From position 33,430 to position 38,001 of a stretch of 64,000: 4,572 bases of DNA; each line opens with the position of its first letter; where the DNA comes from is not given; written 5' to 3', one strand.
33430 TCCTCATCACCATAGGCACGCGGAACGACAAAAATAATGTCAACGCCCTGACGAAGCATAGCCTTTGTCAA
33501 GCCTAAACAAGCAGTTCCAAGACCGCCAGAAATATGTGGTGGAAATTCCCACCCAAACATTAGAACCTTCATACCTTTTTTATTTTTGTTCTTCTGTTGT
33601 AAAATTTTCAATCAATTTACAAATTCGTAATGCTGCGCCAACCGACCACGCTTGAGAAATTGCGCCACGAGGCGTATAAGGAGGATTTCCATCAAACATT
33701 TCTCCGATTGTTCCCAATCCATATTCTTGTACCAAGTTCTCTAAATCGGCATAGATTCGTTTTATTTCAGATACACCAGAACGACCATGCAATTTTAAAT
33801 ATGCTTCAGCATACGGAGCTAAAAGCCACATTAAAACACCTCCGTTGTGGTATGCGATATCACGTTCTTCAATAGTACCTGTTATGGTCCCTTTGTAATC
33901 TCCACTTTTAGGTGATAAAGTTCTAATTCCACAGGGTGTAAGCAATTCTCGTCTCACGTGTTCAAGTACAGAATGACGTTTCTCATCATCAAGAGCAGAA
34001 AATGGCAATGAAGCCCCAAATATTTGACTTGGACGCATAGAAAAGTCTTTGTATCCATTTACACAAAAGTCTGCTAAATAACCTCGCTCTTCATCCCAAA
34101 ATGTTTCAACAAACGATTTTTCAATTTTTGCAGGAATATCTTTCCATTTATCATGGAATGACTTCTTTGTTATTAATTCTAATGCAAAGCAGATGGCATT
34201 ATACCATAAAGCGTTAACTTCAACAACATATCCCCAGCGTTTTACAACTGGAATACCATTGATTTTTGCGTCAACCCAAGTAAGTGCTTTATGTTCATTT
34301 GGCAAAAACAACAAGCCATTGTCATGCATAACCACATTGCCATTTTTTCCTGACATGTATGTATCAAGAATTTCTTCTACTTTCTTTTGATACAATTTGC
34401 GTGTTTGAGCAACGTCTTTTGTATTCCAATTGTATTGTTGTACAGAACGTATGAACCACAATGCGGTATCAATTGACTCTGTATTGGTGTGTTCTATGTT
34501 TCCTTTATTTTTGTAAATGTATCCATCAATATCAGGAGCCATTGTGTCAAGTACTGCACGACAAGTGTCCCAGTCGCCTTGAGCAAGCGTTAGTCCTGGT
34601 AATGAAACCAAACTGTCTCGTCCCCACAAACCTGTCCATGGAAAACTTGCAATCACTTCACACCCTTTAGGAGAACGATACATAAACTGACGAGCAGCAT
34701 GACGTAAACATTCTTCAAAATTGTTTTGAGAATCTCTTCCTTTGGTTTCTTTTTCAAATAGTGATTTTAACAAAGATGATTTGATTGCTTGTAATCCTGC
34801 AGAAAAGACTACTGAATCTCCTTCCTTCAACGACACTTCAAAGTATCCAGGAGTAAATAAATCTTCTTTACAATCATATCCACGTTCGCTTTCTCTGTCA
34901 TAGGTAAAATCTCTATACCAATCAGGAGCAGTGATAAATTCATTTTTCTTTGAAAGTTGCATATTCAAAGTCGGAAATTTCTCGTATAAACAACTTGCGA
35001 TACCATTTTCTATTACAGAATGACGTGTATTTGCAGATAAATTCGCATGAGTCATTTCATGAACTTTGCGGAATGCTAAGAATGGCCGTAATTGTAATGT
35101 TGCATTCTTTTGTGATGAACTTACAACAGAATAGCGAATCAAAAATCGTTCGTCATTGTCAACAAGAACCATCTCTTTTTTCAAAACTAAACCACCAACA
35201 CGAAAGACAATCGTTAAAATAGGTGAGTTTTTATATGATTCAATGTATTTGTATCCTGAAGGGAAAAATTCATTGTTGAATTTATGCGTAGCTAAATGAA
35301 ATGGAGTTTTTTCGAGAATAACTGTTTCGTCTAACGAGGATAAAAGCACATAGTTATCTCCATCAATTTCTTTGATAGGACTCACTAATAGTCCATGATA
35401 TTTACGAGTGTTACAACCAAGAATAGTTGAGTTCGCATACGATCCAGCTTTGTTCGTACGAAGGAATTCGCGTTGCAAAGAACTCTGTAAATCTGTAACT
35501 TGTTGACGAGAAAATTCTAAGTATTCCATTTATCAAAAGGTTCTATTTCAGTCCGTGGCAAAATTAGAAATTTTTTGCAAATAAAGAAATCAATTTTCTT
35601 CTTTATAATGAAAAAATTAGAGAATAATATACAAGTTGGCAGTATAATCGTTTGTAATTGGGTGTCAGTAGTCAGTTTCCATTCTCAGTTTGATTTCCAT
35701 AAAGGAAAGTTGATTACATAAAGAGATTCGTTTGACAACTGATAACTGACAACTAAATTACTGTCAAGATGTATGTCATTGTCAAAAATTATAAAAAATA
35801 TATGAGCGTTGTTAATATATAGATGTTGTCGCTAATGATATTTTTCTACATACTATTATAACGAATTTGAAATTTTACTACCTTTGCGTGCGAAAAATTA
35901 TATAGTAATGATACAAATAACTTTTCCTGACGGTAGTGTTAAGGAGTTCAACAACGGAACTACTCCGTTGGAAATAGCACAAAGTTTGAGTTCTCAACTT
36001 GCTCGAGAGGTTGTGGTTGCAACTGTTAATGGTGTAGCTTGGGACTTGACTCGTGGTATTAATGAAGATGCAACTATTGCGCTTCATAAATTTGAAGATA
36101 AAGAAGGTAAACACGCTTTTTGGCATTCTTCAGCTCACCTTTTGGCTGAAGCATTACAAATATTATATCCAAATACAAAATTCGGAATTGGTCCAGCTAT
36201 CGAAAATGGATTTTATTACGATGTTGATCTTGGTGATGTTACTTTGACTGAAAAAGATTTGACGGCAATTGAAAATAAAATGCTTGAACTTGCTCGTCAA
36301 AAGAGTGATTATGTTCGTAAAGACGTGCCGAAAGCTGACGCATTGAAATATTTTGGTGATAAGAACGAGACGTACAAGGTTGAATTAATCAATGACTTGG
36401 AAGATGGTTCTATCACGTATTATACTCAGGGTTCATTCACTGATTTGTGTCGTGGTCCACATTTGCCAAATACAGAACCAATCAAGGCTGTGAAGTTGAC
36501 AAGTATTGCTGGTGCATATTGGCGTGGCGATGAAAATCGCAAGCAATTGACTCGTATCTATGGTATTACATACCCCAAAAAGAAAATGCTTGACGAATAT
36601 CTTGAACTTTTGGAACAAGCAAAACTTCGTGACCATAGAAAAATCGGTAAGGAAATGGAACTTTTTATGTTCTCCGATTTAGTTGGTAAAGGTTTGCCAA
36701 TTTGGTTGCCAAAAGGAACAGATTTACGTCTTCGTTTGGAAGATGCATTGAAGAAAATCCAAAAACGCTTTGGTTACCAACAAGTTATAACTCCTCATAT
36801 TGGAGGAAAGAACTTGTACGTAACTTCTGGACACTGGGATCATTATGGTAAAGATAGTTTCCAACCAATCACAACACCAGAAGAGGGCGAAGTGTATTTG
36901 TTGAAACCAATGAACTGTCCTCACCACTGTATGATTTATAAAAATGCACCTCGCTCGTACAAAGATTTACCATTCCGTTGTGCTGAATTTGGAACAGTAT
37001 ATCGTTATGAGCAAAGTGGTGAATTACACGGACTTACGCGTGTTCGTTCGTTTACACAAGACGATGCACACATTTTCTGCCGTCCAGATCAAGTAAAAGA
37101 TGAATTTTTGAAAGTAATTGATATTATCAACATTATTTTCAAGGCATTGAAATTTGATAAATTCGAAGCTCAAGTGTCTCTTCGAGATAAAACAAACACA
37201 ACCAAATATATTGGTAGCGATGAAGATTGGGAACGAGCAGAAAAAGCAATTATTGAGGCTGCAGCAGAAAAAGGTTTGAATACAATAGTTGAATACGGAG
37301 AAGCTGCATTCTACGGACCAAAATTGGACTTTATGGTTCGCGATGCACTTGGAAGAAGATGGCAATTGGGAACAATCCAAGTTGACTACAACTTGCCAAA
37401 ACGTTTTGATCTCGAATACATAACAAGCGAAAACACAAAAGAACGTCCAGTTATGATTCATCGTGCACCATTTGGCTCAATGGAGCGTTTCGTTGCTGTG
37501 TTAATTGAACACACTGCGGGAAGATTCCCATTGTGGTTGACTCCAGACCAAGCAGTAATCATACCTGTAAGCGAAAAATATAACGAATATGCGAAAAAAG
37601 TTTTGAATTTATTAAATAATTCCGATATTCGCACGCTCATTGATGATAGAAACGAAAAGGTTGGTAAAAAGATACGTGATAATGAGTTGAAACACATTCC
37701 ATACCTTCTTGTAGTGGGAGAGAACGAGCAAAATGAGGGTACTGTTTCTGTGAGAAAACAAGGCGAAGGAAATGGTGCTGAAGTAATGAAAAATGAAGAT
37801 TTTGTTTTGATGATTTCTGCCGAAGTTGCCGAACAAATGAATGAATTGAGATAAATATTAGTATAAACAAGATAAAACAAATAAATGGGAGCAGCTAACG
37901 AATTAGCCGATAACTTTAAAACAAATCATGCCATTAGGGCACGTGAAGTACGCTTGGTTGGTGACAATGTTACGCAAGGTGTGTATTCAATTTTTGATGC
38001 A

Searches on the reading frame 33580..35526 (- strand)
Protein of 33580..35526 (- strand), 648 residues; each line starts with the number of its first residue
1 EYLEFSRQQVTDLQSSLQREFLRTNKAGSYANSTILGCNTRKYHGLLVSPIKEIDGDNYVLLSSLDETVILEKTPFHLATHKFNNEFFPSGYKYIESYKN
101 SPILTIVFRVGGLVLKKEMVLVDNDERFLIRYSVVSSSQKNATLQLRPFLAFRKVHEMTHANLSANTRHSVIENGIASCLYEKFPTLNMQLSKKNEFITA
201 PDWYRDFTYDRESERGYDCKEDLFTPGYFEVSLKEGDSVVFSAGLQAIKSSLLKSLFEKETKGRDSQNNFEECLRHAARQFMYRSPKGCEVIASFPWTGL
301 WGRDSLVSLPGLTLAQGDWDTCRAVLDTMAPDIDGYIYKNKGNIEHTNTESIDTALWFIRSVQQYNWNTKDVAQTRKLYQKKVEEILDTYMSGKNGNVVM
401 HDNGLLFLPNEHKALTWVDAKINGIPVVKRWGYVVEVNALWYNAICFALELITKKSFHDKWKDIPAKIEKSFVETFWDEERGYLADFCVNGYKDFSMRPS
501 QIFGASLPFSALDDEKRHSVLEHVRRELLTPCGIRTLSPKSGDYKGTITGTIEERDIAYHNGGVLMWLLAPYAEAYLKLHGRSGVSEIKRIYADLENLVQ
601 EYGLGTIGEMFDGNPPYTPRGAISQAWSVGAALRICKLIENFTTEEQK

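Call 49: search_protein_families(library=pfam, proteins=[window:33580-35526:-], max_evalue=0.00001)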
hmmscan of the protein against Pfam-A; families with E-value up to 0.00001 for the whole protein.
window:33580-35526:- (648 aa): 2 families
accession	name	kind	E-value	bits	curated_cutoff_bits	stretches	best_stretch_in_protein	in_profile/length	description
PF06202.20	GDE_C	-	5.3e-82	276.1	21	1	278-634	3-367/367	Amylo-alpha-1,6-glucosidase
PF12439.13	GDE_N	-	6.7e-73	245.2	27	1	19-239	1-218/219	Glycogen debranching enzyme N terminal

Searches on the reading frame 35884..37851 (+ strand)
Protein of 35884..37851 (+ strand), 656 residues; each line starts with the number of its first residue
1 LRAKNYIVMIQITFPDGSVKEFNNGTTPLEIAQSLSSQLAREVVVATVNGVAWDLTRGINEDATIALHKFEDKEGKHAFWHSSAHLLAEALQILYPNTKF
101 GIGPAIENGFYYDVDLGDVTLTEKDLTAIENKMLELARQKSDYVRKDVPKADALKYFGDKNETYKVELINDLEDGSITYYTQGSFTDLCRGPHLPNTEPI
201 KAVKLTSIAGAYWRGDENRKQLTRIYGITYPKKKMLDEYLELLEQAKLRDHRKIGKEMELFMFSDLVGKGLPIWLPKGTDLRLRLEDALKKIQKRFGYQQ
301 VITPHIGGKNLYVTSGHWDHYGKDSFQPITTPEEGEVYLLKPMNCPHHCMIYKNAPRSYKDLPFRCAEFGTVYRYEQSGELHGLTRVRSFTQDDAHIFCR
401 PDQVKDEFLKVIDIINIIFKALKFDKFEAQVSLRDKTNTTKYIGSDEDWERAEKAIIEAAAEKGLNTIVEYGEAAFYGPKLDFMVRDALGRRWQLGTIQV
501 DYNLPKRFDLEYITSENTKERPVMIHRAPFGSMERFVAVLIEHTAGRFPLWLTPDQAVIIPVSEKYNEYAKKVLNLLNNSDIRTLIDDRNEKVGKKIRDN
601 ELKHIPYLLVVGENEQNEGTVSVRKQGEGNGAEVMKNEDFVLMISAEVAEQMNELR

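Call 49: search_protein_families(library=pfam, proteins=[window:35884-37851:+], max_evalue=0.00001)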
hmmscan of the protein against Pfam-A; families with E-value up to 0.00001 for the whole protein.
window:35884-37851:+ (656 aa): 4 families
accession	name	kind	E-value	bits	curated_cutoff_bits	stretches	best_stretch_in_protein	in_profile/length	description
PF00587.30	tRNA-synt_2b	-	1.3e-48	165.9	29.3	1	333-543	6-178/179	tRNA synthetase class II core domain (G, H, P, S and T)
PF03129.25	HGTP_anticodon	-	1e-21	77.3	21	1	556-640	1-87/94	Anticodon binding domain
PF07973.19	tRNA_SAD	-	1.9e-14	53.8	24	1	178-226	2-44/44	Threonyl and Alanyl tRNA synthetase second additional domain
PF02824.27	TGS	-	5e-13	49.3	22.2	1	10-68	1-59/60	TGS domain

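Call 50: find_related_loci(query=window:35884-37851:+, collection=genome_contigs, flank=500)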
Query window:35884-37851:+ (656 aa) in genome_contigs; peptide patterns used: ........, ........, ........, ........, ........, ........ (x = any residue, [..] = any of these).
600 stretches matched a pattern (row limit reached: there are more); 584 encode a relative of the query (tblastn E <= 1e-3); the best 80 are kept; 80 distinct loci.
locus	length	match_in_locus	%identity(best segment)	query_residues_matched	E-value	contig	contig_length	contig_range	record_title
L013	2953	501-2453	93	6-656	0e+0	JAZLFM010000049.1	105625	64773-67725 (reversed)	MAG: Bacteroidales bacterium isolate T1900045004_TA20190066.MAGScoT_cleanbin_000004 SGB_4336_k141_2251121, whole genome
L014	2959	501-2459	91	2-655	0e+0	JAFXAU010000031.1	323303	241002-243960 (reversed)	MAG: Bacteroidales bacterium isolate RGIG6246 Sheep_Rectum-2__c975570, whole genome shotgun sequence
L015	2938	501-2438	78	7-653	0e+0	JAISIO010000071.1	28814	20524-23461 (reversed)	MAG: Bacteroidales bacterium isolate Hm464_bin65 k119_2135226, whole genome shotgun sequence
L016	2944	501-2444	74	7-655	0e+0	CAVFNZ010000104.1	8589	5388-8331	Clostridium sp. CAG:217 isolate H07667-L1_cleanbin_000039 genome assembly, contig: Spades_H07667-L1_contig_7013, whole g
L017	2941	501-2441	74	8-655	0e+0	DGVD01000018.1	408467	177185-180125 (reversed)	MAG TPA_asm: Bacteroidales bacterium UBA4293 UBA4293_contig_445, whole genome shotgun sequence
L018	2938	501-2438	75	8-654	0e+0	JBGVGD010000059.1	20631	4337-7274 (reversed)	MAG: Phocaeicola sp. isolate fecal_MAG_375 fecal_MAG_375_contig_0059, whole genome shotgun sequence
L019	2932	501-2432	73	9-653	0e+0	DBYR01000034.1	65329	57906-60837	MAG TPA_asm: Bacteroidales bacterium UBA1181 UBA1181_contig_5090, whole genome shotgun sequence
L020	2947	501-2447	72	4-653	0e+0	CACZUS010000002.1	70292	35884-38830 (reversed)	MAG: uncultured Bacteroidales bacterium isolate RUG12969 genome assembly, contig: RUG12969_asm_2, whole genome shotgun s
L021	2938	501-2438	75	8-654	0e+0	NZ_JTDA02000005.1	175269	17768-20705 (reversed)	Coprobacter secundus strain 177 5, whole genome shotgun sequence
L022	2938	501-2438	73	7-653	0e+0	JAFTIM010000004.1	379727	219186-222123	MAG: Paludibacteraceae bacterium isolate RGIG3849 Roe_deer_Cecum-1__c255, whole genome shotgun sequence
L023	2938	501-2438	73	8-654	0e+0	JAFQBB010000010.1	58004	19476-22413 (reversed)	MAG: Bacteroidaceae bacterium isolate RGIG1657 Goat_Cecum-1__c401, whole genome shotgun sequence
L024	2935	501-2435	73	9-654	0e+0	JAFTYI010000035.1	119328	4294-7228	MAG: Bacteroidaceae bacterium isolate RGIG4261 Roe_deer_Colon-5__c1188, whole genome shotgun sequence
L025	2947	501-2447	72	4-653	0e+0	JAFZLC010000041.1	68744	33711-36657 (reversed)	MAG: Paludibacteraceae bacterium isolate RGIG7865 Water_buffalos_Reticulum-4__c699613, whole genome shotgun sequence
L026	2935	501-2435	73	9-654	0e+0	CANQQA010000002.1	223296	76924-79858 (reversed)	MAG: uncultured Bacteroidales bacterium isolate Lapin-011__bin66 genome assembly, contig: Lapin-011__NODE_14_length_2232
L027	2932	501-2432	72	9-653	0e+0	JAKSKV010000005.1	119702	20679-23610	MAG: Paludibacteraceae bacterium isolate Horse_feces82 MAG082_5, whole genome shotgun sequence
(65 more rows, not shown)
